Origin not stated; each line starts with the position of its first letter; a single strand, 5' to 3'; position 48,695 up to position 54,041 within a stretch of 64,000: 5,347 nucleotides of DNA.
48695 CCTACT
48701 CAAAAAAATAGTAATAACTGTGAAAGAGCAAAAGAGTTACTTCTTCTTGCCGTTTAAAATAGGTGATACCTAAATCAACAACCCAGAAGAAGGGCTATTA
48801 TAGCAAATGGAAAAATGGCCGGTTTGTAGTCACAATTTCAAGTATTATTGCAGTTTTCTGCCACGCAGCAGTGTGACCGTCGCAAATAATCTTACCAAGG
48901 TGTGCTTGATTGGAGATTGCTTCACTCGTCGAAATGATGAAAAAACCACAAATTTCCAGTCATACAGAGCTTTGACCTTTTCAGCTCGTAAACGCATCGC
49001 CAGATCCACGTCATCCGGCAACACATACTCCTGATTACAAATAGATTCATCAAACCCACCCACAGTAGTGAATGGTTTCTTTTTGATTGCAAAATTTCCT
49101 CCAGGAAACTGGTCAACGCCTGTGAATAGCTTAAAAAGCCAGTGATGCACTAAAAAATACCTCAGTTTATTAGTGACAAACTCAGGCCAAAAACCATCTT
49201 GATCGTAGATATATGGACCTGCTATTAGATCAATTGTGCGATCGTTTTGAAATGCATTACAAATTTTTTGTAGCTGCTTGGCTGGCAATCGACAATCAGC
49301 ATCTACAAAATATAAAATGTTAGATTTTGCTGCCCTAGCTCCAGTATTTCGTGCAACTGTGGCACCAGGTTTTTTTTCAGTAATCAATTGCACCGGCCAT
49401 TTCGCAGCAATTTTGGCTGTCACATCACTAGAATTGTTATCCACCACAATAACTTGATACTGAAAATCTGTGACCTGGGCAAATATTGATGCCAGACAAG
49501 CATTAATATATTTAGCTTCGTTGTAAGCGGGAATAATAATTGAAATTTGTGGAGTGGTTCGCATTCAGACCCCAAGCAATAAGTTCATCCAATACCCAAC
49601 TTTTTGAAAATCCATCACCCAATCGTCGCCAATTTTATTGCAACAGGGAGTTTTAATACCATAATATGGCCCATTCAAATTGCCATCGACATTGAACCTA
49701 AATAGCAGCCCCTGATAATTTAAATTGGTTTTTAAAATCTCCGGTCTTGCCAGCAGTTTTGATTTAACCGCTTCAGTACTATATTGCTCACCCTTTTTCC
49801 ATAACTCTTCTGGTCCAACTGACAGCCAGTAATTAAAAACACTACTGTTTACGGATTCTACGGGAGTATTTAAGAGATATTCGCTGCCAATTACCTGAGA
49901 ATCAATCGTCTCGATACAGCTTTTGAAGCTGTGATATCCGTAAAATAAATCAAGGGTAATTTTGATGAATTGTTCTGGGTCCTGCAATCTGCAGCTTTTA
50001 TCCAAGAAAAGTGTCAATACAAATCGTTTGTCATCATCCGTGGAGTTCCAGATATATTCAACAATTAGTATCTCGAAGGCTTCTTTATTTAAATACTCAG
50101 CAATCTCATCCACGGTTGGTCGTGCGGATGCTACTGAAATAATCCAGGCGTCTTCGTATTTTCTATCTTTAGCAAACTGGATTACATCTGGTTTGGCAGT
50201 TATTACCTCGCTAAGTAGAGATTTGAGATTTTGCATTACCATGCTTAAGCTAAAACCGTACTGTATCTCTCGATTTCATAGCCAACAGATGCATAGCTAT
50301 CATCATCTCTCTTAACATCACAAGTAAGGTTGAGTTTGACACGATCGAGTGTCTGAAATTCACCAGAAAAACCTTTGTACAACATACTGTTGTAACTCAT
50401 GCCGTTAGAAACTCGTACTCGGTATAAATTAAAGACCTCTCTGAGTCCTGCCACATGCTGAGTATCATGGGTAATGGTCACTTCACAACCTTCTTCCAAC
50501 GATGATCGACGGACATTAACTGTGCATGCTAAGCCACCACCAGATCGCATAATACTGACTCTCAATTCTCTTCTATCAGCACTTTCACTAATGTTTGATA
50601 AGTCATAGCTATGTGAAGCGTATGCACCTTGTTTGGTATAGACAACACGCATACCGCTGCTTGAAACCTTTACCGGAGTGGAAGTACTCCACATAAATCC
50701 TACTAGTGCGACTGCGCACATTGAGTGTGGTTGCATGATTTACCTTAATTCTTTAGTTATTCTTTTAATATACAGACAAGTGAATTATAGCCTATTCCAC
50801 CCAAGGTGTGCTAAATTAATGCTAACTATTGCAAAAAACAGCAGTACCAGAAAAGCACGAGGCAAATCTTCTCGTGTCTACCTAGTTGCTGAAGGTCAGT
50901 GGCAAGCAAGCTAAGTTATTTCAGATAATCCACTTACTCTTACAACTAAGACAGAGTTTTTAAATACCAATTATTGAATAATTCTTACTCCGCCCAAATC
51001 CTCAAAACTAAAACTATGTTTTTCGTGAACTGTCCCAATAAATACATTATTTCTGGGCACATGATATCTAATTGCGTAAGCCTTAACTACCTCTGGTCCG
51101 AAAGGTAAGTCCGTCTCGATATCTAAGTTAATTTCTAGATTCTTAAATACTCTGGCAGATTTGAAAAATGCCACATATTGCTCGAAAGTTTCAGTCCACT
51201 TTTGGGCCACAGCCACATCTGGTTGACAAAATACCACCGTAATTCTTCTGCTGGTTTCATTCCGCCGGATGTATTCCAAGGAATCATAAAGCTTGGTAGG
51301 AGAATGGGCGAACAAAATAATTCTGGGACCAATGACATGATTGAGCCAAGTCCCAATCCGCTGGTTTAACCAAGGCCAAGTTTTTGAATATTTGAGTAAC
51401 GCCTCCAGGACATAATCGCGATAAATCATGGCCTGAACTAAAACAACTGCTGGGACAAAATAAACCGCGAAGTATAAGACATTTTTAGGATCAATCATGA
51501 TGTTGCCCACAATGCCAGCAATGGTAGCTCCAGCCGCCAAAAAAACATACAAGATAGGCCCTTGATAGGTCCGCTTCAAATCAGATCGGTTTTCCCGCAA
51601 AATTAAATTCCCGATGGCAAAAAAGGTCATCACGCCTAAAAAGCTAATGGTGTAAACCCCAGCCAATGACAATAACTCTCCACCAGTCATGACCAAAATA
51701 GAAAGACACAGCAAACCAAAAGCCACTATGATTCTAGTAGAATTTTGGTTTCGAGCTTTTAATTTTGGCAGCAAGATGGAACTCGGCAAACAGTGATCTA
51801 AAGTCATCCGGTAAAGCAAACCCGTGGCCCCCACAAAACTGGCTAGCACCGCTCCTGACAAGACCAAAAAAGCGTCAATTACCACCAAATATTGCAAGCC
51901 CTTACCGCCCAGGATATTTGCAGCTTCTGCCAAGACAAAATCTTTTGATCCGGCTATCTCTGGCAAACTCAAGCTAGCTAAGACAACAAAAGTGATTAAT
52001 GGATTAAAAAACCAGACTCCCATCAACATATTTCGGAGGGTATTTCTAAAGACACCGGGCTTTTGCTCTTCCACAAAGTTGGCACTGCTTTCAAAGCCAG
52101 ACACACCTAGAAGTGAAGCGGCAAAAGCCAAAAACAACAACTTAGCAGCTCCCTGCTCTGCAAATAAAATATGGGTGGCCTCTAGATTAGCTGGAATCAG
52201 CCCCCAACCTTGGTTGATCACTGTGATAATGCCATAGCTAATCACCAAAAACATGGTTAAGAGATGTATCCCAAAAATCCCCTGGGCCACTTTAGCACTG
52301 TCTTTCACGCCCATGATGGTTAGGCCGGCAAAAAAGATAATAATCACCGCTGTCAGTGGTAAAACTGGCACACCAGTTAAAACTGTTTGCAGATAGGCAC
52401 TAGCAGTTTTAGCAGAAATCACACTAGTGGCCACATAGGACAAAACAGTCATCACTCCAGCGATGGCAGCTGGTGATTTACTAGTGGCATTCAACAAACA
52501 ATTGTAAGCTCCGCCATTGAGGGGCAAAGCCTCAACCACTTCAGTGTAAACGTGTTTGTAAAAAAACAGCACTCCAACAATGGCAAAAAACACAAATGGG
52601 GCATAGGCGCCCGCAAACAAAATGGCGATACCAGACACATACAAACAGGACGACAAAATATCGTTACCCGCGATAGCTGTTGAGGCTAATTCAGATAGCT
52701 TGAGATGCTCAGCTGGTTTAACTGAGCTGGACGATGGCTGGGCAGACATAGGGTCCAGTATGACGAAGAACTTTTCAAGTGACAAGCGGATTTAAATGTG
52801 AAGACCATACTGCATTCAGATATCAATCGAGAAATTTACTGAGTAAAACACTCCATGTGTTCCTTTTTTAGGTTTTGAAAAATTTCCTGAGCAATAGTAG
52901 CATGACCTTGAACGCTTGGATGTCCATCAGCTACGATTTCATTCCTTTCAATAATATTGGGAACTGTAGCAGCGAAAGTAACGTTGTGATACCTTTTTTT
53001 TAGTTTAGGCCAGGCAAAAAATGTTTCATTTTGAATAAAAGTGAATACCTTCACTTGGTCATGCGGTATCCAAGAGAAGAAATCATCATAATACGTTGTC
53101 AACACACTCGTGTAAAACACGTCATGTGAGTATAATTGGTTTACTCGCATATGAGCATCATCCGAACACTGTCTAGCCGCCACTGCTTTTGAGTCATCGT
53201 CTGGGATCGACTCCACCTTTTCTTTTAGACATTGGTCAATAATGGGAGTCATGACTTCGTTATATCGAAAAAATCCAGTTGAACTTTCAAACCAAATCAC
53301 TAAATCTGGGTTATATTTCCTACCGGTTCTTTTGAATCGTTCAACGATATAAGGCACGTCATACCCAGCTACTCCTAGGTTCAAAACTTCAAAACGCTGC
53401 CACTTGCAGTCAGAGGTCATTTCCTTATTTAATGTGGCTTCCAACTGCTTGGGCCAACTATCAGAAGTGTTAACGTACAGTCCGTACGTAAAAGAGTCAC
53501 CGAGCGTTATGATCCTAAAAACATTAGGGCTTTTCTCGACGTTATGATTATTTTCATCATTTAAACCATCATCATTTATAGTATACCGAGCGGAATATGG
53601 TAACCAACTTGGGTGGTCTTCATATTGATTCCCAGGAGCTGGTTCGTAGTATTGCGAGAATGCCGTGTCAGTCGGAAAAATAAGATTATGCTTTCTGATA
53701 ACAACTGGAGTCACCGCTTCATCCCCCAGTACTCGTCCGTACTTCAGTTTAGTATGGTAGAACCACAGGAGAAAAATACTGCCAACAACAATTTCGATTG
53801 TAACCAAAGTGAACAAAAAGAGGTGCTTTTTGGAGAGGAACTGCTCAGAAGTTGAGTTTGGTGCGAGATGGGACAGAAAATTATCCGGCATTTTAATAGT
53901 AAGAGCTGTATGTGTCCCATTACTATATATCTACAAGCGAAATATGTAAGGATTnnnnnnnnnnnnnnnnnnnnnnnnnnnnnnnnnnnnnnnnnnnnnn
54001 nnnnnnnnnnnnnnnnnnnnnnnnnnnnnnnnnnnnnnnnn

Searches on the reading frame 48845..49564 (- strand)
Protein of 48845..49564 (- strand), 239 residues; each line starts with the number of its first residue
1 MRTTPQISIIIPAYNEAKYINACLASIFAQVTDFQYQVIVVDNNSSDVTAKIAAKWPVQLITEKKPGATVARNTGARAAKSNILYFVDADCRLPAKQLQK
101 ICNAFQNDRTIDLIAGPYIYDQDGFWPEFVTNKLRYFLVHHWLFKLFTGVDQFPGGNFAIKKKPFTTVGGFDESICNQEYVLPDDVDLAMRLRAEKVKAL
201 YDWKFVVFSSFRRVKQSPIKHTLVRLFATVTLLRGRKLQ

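Call 21: search_protein_families(library=pfam, proteins=[window:48845-49564:-], max_evalue=0.001)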
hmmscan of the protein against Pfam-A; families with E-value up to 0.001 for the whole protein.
window:48845-49564:- (239 aa): 5 families
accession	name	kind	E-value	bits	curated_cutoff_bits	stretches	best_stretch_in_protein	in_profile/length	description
PF00535.33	Glycos_transf_2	-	1.5e-29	103.5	23.3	1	8-141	1-143/168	Glycosyl transferase family 2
PF13641.12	Glyco_tranf_2_3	-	5e-14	53.3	27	1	5-207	1-209/230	Glycosyltransferase like family 2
PF10111.15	Glyco_tranf_2_2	-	1.4e-12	48.1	27.3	1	8-195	1-202/276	Glycosyltransferase like family 2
PF13506.12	Glyco_transf_21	-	2.5e-08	34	21.7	1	74-200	24-145/174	Glycosyl transferase family 21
PF13632.12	Glyco_trans_2_3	-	2.8e-08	34.2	27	1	84-209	2-119/198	Glycosyl transferase family group 2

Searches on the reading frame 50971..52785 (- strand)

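Call 8: search_protein_families(library=pfam, proteins=[window:50971-52785:-], max_evalue=0.001)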
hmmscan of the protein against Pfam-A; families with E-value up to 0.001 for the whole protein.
window:50971-52785:- (604 aa): 1 family
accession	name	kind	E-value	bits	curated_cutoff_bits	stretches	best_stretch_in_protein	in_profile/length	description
PF13520.12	AA_permease_2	-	2.7e-49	168.7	27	1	30-447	1-423/427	Amino acid permease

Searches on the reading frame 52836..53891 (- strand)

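Call 8: search_protein_families(library=pfam, proteins=[window:52836-53891:-], max_evalue=0.001)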
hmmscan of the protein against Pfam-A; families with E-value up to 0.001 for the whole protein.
window:52836-53891:- (351 aa): 1 family
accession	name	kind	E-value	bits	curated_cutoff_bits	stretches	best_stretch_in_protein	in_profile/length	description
PF13472.12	Lipase_GDSL_2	-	1.2e-06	29.6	32.9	1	130-201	2-69/178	GDSL-like Lipase/Acylhydrolase family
